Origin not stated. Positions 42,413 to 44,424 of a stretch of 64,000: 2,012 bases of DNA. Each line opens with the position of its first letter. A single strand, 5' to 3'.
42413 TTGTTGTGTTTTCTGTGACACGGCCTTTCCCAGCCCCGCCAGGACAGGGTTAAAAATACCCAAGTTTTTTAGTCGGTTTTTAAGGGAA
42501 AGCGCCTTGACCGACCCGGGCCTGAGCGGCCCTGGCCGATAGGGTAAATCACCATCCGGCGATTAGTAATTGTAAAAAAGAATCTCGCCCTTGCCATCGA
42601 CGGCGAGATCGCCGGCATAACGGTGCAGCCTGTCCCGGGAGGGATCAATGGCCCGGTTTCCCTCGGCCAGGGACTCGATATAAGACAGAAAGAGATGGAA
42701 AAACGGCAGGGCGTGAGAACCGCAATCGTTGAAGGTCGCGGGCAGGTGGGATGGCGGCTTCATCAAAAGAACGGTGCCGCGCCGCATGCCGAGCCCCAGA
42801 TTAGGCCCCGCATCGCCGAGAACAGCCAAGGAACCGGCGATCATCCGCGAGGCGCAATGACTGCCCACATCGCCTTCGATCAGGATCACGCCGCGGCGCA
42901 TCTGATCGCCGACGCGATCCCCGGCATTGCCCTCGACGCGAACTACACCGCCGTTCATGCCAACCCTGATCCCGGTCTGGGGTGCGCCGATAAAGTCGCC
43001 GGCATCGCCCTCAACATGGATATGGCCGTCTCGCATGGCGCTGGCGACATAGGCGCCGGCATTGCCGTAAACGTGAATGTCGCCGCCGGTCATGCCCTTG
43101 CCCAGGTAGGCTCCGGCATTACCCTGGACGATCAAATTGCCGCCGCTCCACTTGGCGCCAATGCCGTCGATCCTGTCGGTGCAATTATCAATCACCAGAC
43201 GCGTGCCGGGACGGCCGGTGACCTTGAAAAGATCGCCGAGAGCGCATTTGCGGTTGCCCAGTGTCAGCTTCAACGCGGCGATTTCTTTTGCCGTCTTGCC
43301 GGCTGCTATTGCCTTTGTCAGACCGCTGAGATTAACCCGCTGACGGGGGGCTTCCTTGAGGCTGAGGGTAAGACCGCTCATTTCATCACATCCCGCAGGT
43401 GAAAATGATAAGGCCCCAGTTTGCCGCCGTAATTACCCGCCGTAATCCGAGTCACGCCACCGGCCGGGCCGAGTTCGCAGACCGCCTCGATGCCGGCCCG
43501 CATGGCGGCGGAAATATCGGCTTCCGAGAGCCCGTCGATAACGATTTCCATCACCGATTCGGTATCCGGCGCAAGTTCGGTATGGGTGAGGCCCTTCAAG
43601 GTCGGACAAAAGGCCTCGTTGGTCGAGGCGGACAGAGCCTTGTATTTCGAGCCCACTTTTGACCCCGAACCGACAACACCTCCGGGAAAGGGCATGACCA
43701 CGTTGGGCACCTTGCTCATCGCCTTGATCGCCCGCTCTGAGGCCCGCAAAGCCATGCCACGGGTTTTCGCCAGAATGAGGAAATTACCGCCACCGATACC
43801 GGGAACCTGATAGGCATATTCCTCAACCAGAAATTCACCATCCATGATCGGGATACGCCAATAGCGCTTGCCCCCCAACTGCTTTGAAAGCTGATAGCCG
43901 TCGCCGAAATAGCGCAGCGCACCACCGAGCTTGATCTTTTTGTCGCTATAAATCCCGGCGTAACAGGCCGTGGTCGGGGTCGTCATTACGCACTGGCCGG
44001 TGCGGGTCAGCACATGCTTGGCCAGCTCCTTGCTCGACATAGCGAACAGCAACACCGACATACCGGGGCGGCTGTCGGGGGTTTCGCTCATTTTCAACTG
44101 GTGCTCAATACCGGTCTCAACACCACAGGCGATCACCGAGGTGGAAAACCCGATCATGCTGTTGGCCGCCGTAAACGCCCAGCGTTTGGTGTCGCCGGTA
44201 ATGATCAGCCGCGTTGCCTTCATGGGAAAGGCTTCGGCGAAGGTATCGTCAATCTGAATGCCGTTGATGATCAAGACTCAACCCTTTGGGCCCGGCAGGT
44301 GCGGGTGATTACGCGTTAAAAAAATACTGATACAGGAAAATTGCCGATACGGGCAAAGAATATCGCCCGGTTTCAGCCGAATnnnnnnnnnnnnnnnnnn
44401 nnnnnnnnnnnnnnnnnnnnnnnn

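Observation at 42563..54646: Split and duplicated fhc locus: fhcB-fhcA and fhcD(ftr)-fhcC separated by the inserted module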

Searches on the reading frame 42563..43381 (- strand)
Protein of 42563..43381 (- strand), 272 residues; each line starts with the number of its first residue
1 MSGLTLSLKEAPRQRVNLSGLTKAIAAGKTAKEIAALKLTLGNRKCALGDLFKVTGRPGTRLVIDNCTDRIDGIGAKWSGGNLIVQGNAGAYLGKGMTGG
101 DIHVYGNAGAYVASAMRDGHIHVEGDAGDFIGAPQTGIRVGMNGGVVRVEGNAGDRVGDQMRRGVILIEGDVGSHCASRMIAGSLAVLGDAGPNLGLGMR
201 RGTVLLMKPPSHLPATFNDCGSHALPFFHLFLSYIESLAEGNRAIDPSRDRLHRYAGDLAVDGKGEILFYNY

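Call 3: search_protein_families(library=pfam, proteins=[window:42563-43381:-])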
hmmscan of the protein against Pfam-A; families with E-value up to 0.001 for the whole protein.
window:42563-43381:- (272 aa): 1 family
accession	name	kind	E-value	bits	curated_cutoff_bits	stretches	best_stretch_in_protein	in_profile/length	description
PF01493.24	GXGXG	-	3.7e-16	59.7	32.5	2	102-216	54-172/190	GXGXG motif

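Call 4: search_protein_families(library=ncbifam, proteins=[window:42563-43381:-])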
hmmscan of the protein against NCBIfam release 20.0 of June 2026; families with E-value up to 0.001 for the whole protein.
window:42563-43381:- (272 aa): 3 families
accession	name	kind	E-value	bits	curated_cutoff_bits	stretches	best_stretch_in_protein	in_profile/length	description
TIGR03122.1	one_C_dehyd_C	equivalog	3.3e-77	259.3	130.65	1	4-268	1-259/260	formylmethanofuran dehydrogenase subunit C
NF042910.1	FMH_DH_FwdC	exception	9.2e-40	136.4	340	1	4-207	2-208/271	tungsten-dependent formylmethanofuran dehydrogenase subunit FwdC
NF008730.0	PRK11750.1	equivalog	5.2e-09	34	1047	1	80-208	1289-1402/1490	glutamate synthase large subunit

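Call 41: search_solved_structures(query=window:42563-43381:-)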
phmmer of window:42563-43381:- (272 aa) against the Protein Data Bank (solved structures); distinct sequences matched with E-value up to 0.001: 8.
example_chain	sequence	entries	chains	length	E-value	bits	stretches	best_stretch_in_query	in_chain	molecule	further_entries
6s6y_C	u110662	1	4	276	2.5e-41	145.1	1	5-268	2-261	Formylmethanofuran dehydrogenase subunit C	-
5t5i_C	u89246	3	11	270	2.6e-33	118.9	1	1-173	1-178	Tungsten-containing formylmethanofuran dehydrogenase 2 subunit C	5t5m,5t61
7bkb_I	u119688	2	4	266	3.4e-30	108.6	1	2-206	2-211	Formylmethanofuran dehydrogenase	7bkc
9sw6_K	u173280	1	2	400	3.7e-29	105.2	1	28-219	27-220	Molybdenum-containing formylmethanofuran dehydrogenase 1 subunit C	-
9sfi_R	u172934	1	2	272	2.5e-25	92.7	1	29-171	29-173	Tungsten-containing formylmethanofuran dehydrogenase 2 subunit C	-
8rja_C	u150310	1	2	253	3.4e-23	85.7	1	4-205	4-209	formylmethanofuran dehydrogenase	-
1llw_A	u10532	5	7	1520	8.4e-08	35.2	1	83-218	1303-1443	Ferredoxin-dependent glutamate synthase | FERREDOXIN-DEPENDENT GLUTAMATE SYNTHASE 2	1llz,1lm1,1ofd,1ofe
7mfm_G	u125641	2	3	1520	6.5e-06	29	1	90-206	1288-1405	Glutamate synthase (NADPH) large chain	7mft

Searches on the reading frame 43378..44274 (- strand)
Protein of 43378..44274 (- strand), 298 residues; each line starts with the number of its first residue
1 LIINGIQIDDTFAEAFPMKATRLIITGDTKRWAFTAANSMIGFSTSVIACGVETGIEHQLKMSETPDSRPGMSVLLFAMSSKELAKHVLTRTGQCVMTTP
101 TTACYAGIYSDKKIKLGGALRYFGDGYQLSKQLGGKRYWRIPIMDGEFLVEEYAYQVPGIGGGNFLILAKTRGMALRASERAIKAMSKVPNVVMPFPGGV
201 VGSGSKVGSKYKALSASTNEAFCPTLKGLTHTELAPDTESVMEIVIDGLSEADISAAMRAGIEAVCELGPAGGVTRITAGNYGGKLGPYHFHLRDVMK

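Call 3: search_protein_families(library=pfam, proteins=[window:43378-44274:-])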
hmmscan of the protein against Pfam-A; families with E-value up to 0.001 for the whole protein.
window:43378-44274:- (298 aa): 2 families
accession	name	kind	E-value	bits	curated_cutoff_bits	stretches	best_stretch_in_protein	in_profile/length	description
PF02741.20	FTR_C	-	2e-61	206.9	25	1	146-296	1-149/149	FTR, proximal lobe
PF01913.23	FTR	-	1.6e-58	197.1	27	1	1-143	1-142/142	Formylmethanofuran-tetrahydromethanopterin formyltransferase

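Call 4: search_protein_families(library=ncbifam, proteins=[window:43378-44274:-])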
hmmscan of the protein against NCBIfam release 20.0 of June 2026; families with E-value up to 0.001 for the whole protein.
window:43378-44274:- (298 aa): 2 families
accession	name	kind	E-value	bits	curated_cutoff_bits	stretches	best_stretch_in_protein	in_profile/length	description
NF002554.0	PRK02114.1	subfamily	7.6e-134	445.8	297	1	1-297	1-296/297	formylmethanofuran--tetrahydromethanopterin N-formyltransferase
TIGR03119.1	one_C_fhcD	equivalog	1.1e-129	432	292.6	1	8-295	1-287/288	formylmethanofuran--tetrahydromethanopterin N-formyltransferase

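Call 39: search_solved_structures(query=window:43378-44274:-)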
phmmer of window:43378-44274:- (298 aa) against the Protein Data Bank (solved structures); distinct sequences matched with E-value up to 0.001: 4.
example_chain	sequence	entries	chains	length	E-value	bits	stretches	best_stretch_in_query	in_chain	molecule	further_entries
6s6y_D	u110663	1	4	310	1e-99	336.6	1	3-297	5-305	Formylmethanofuran--tetrahydromethanopterin formyltransferase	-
1m5s_A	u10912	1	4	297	2.3e-85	289.5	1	1-295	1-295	Formylmethanofuran--tetrahydromethanopterin formyltransferase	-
1m5h_A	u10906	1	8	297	1.5e-82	280.3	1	1-295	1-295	Formylmethanofuran--tetrahydromethanopterin formyltransferase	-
1ftr_A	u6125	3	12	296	2.2e-79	269.9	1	1-296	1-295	FORMYLMETHANOFURAN:TETRAHYDROMETHANOPTERIN FORMYLTRANSFERASE | Formylmethanofuran--tetrahydromethanopterin formyltransferase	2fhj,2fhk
